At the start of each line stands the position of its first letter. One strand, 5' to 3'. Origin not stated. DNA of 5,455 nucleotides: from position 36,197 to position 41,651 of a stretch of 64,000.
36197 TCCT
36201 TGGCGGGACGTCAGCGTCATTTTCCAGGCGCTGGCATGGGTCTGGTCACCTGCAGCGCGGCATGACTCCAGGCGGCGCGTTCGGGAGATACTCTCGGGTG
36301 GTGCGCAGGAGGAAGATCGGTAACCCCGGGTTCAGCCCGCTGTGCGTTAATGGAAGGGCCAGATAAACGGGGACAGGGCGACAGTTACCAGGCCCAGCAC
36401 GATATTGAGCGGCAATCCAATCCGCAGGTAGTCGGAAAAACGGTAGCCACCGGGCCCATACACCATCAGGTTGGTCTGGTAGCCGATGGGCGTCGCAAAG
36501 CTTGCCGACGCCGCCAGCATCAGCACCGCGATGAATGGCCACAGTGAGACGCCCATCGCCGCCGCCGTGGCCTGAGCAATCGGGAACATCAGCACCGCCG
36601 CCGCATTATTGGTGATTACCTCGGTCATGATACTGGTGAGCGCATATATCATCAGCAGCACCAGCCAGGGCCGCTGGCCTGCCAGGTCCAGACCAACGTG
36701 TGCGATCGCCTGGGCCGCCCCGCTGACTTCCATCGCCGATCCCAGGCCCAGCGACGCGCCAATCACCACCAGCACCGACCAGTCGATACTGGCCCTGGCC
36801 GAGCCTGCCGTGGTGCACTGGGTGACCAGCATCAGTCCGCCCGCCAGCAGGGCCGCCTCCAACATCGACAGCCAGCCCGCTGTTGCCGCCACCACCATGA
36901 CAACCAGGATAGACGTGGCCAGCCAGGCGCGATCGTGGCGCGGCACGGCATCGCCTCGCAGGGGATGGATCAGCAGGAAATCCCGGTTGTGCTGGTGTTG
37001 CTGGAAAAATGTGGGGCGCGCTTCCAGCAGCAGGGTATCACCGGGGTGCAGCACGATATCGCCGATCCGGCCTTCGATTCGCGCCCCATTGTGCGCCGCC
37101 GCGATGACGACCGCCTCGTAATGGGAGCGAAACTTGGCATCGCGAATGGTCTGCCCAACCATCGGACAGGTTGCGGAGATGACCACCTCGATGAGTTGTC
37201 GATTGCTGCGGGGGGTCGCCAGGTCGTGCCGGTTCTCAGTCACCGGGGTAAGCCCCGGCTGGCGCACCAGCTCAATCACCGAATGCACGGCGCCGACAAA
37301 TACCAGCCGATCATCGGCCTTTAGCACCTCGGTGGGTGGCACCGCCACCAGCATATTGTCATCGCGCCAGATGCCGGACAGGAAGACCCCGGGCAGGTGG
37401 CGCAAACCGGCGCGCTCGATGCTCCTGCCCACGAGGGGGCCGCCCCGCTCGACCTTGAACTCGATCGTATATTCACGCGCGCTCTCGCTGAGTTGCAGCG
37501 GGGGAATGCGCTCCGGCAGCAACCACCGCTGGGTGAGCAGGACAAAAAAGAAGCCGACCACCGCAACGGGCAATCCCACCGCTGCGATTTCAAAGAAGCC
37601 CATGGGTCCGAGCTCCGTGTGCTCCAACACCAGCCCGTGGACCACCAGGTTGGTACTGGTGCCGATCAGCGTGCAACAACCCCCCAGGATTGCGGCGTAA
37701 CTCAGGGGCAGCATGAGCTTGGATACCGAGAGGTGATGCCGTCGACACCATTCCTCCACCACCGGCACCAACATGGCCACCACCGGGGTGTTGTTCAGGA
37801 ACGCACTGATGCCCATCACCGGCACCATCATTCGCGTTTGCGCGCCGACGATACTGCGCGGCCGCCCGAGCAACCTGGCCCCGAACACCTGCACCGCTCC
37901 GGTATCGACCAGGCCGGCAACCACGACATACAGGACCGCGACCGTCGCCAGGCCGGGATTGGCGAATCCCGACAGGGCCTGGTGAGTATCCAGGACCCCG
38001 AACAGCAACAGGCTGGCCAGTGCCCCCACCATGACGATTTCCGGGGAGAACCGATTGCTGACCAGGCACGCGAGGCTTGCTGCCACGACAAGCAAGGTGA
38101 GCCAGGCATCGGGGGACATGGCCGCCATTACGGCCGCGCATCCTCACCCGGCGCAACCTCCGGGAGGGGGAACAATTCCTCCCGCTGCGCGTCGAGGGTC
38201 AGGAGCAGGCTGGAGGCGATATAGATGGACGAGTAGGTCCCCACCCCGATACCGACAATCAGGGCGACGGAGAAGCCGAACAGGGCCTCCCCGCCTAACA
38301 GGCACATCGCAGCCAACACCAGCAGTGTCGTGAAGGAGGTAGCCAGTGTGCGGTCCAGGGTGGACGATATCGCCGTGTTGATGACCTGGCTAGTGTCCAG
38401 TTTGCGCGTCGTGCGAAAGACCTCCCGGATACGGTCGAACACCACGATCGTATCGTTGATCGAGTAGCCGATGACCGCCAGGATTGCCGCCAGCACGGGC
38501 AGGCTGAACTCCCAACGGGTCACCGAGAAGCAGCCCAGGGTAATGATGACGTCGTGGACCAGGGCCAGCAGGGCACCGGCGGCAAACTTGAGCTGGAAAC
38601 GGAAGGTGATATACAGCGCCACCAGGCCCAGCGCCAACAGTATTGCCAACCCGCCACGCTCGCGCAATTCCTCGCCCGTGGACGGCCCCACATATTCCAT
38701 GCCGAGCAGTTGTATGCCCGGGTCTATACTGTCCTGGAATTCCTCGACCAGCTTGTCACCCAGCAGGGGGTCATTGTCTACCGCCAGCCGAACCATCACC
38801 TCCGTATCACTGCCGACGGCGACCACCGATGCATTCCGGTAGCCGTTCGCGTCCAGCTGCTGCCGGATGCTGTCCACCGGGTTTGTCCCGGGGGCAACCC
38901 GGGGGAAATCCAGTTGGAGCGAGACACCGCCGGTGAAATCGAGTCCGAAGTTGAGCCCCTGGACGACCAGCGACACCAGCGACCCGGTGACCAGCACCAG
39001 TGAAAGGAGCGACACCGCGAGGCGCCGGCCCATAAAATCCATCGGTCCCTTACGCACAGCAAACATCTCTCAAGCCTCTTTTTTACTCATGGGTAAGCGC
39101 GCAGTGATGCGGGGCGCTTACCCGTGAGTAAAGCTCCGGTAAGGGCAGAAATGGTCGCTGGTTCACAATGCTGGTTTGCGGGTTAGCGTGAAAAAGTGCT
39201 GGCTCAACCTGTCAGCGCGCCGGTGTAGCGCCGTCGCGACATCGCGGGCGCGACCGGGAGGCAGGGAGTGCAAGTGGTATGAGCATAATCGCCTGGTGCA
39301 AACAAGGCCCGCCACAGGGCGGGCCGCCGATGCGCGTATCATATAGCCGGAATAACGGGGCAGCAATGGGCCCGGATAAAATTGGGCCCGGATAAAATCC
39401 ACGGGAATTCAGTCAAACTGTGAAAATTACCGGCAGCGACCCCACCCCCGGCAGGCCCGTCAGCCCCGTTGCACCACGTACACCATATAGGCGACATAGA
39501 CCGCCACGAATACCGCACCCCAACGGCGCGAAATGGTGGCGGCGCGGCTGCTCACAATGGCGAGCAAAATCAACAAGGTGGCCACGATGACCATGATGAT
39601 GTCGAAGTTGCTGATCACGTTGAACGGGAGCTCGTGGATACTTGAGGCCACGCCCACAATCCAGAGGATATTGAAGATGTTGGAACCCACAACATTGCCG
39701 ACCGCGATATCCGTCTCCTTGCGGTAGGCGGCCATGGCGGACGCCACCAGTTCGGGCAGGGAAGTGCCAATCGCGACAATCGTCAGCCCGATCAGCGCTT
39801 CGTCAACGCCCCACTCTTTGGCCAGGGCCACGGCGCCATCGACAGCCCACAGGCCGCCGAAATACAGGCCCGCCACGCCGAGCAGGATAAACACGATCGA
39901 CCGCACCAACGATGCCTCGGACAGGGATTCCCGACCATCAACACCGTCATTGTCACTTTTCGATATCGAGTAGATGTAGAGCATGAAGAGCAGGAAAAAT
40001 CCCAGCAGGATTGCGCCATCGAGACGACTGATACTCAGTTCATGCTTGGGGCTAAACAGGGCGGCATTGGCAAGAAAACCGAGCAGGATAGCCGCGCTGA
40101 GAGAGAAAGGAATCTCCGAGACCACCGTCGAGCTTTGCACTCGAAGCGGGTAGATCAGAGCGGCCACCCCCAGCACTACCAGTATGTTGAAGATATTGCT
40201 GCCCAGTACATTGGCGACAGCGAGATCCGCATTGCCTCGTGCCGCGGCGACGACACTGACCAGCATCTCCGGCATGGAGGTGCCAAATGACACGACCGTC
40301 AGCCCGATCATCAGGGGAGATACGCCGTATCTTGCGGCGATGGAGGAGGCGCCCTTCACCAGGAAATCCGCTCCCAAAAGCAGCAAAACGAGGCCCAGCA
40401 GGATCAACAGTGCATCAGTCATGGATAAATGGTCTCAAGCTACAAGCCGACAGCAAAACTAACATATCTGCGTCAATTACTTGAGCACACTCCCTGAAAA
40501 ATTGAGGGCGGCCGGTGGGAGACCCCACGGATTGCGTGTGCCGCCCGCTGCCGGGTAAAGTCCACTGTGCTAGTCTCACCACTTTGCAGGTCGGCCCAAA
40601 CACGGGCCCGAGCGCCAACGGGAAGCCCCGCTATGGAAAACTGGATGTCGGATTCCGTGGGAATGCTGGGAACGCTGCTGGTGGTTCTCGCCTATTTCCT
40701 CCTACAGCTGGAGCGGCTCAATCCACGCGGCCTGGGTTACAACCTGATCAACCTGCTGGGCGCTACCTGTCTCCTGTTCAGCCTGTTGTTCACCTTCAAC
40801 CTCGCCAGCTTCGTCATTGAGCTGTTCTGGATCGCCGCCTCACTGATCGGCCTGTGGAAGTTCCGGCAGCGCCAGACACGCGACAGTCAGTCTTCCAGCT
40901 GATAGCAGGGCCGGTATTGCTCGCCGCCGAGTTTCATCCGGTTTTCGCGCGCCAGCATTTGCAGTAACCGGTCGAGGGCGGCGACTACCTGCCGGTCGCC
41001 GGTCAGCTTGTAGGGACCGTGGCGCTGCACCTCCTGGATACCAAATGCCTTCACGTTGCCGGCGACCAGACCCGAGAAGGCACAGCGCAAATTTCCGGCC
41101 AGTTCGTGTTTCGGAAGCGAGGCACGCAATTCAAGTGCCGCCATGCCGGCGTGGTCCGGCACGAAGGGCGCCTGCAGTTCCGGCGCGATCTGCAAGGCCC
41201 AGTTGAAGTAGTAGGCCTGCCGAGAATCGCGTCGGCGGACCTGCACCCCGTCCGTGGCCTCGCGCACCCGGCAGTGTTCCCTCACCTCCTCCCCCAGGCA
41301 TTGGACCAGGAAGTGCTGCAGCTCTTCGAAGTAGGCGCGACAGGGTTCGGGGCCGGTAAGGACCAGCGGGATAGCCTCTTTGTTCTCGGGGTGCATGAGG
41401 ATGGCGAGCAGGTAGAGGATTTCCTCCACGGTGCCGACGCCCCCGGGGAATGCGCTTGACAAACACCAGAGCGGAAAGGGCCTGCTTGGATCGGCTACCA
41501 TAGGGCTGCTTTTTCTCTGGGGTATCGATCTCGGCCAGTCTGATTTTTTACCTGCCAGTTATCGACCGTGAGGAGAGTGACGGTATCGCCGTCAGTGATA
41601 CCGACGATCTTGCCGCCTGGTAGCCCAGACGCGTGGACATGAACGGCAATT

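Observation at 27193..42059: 14.9-kb integrase island inserted exactly at the trpG start codon, in the trpE-trpG gap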

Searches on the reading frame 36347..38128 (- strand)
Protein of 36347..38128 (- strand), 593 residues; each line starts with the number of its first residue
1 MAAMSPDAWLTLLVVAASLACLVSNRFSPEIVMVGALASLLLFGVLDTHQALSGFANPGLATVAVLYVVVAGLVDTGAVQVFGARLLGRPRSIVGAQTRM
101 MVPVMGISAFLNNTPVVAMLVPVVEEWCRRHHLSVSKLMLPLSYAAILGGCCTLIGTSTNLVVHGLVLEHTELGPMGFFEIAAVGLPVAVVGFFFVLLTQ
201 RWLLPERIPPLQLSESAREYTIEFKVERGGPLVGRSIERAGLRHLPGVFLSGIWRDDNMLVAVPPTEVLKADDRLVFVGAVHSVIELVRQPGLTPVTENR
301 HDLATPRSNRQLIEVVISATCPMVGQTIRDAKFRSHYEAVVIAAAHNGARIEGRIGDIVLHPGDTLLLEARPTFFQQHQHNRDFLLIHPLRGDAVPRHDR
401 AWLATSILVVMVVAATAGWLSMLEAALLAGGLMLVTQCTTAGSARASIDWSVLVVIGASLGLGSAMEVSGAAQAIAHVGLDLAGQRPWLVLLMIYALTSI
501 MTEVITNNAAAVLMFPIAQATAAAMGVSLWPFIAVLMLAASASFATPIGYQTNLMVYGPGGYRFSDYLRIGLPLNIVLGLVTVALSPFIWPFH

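Call 9: search_protein_families(library=pfam, proteins=[window:36347-38128:-], max_evalue=0.01)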
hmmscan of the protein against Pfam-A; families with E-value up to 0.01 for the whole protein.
window:36347-38128:- (593 aa): 4 families
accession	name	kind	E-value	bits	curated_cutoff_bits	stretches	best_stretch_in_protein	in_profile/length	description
PF03600.22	CitMHS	-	2.7e-67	227.7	31.9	1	20-538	2-335/336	Citrate transporter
PF02080.26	TrkA_C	-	8.6e-21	74.1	27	2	222-288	2-67/71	TrkA-C domain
PF00939.25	Na_sulph_symp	-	4.3e-07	29.7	27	1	425-590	296-466/472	Sodium:sulfate symporter transmembrane region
PF06808.19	DctM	-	0.00017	21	23.8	1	441-549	272-372/413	Tripartite ATP-independent periplasmic transporter, DctM component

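Call 95: search_protein_families(library=ncbifam, proteins=[window:36347-38128:-], max_evalue=0.001)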
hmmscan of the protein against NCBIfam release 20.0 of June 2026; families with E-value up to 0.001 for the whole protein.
window:36347-38128:- (593 aa): 5 families
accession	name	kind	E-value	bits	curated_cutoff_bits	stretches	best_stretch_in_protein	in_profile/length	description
TIGR00785.1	dass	subfamily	5.5e-34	117.6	198.6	2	411-586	258-440/444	DASS family sodium-coupled anion symporter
NF007039.0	PRK09496.3-2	equivalog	6.7e-07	28.5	293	0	222-287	154-216/446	Trk system potassium transporter TrkA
NF007034.0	PRK09496.2-1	subfamily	8.4e-06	24.9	344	0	223-289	153-216/445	Trk system potassium transporter TrkA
NF007031.0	PRK09496.1-2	equivalog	8.6e-05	21.7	289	0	307-370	379-439/458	Trk system potassium transporter TrkA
NF040989.1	MamN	equivalog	0.00099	17.9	500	0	405-578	6-185/437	magnetosome biogenesis transporter MamN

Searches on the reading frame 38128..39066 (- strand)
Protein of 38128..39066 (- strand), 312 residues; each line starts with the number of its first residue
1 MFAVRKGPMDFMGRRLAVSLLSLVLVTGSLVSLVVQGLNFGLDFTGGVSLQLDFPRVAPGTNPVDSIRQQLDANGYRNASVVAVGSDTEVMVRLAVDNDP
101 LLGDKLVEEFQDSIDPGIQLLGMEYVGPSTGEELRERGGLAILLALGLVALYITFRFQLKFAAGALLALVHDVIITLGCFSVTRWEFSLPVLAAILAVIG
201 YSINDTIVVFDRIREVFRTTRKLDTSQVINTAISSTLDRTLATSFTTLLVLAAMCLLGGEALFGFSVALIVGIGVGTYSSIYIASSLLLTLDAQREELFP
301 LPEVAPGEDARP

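Call 9: search_protein_families(library=pfam, proteins=[window:38128-39066:-], max_evalue=0.01)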
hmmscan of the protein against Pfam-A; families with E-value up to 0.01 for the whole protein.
window:38128-39066:- (312 aa): 2 families
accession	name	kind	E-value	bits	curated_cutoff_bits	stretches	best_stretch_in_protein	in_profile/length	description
PF02355.23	SecD_SecF_C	-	7.3e-64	215.1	20.5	1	111-292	6-187/189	Protein export membrane protein SecD/SecF, C-terminal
PF07549.19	Sec_GG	-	6e-08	32.4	20.3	1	31-54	1-24/28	SecD/SecF GG Motif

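Call 95: search_protein_families(library=ncbifam, proteins=[window:38128-39066:-], max_evalue=0.001)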
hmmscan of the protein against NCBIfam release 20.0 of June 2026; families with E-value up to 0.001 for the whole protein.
window:38128-39066:- (312 aa): 25 families
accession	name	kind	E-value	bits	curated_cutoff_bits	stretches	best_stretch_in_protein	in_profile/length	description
TIGR00966.2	transloc_SecF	equivalog_domain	8.5e-89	297.7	160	1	9-290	1-278/279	protein translocase subunit SecF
NF009583.0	PRK13024.1-3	subfamily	5.4e-83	279.3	721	1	7-296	455-738/755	protein translocase subunit SecDF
NF011315.0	PRK14726.1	equivalog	6.2e-67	226.4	1249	1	9-293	547-829/855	protein translocase subunit SecDF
NF009585.0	PRK13024.1-5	equivalog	2e-65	221.4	1037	1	8-295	669-981/993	protein translocase subunit SecDF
NF009581.0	PRK13024.1-1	equivalog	2.3e-54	184.8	1058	1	9-294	449-732/752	protein translocase subunit SecDF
TIGR00916.1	2A0604s01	subfamily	1e-50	172.5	148.6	1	118-281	70-231/231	SecD/SecF family protein translocase subunit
NF009584.0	PRK13024.1-4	equivalog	3.1e-46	158.1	1171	1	15-292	458-732/759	protein translocase subunit SecDF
NF009580.0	PRK13023.1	equivalog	2.7e-45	154.9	1153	1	18-292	478-751/775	protein translocase subunit SecDF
NF009582.0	PRK13024.1-2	equivalog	7.2e-39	133.4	723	1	17-296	538-829/859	protein translocase subunit SecDF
NF009540.0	PRK12911.1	equivalog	1.4e-30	105.5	1878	1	132-291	1230-1394/1403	bifunctional preprotein translocase subunit SecD/SecF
NF046001.1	SecDF_plasm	equivalog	3e-24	85.1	500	1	23-296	557-851/878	protein translocase subunit SecDF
NF006218.0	PRK08343.1-4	subfamily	8.2e-21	74.3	383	2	119-278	223-375/392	preprotein translocase subunit SecD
NF006216.0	PRK08343.1-2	equivalog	1.7e-20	73.3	519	2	118-277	328-487/506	preprotein translocase subunit SecD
TIGR01129.1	secD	equivalog_domain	4.2e-17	62.4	244.4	1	118-287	230-396/397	protein translocase subunit SecD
NF006357.0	PRK08578.2-1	equivalog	1.8e-15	57.5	304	1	15-251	6-233/282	preprotein translocase subunit SecF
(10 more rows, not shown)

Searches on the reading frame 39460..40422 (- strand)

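Call 9: search_protein_families(library=pfam, proteins=[window:39460-40422:-], max_evalue=0.01)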
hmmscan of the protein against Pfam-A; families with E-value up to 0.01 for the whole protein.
window:39460-40422:- (320 aa): 1 family
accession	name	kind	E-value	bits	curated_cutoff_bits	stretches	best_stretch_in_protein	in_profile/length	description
PF01699.29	Na_Ca_ex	-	2.9e-65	219.3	24.9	2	4-151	3-150/151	Sodium/calcium exchanger protein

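Call 95: search_protein_families(library=ncbifam, proteins=[window:39460-40422:-], max_evalue=0.001)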
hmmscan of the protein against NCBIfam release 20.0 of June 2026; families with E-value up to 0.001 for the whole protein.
window:39460-40422:- (320 aa): 6 families
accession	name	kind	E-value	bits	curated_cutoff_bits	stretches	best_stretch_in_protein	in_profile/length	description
TIGR00367.1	TIGR00367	hypoth_equivalog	3.7e-67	226.7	179.65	1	6-312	7-312/312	calcium/sodium antiporter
NF008005.0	PRK10734.1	equivalog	4e-60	203.7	432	1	5-315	6-315/325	calcium/sodium antiporter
TIGR00927.1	2A1904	subfamily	3.5e-20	71.4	710.1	2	21-149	1065-1188/1209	K+-dependent Na+/Ca+ exchanger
TIGR00845.1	caca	equivalog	1.3e-12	46.3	679.85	2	197-265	770-839/921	sodium/calcium exchanger 1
TIGR00846.1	caca2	superfamily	1.3e-08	34.1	317.45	1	200-314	254-369/372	calcium/proton exchanger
TIGR00378.1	cax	equivalog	2.5e-05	23.7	211.15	1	4-310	19-342/349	calcium/proton exchanger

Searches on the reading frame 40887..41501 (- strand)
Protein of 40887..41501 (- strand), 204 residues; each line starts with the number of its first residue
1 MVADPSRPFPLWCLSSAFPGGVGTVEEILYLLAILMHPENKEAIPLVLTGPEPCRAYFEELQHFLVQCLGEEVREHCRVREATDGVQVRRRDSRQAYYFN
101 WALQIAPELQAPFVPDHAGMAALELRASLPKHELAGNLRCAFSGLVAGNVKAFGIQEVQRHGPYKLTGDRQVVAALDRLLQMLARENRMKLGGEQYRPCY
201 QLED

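Call 9: search_protein_families(library=pfam, proteins=[window:40887-41501:-], max_evalue=0.01)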
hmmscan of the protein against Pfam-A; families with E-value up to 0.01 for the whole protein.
window:40887-41501:- (204 aa): 2 families
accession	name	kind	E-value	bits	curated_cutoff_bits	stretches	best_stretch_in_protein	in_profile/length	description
PF11892.13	PpnN_C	-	5.5e-45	152.8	25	1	86-202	4-120/121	Pyrimidine/purine nucleotide monophosphate nucleosidase, C-terminal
PF03641.19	Lysine_decarbox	-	7.3e-09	36.3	27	1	17-72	58-108/131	Possible lysine decarboxylase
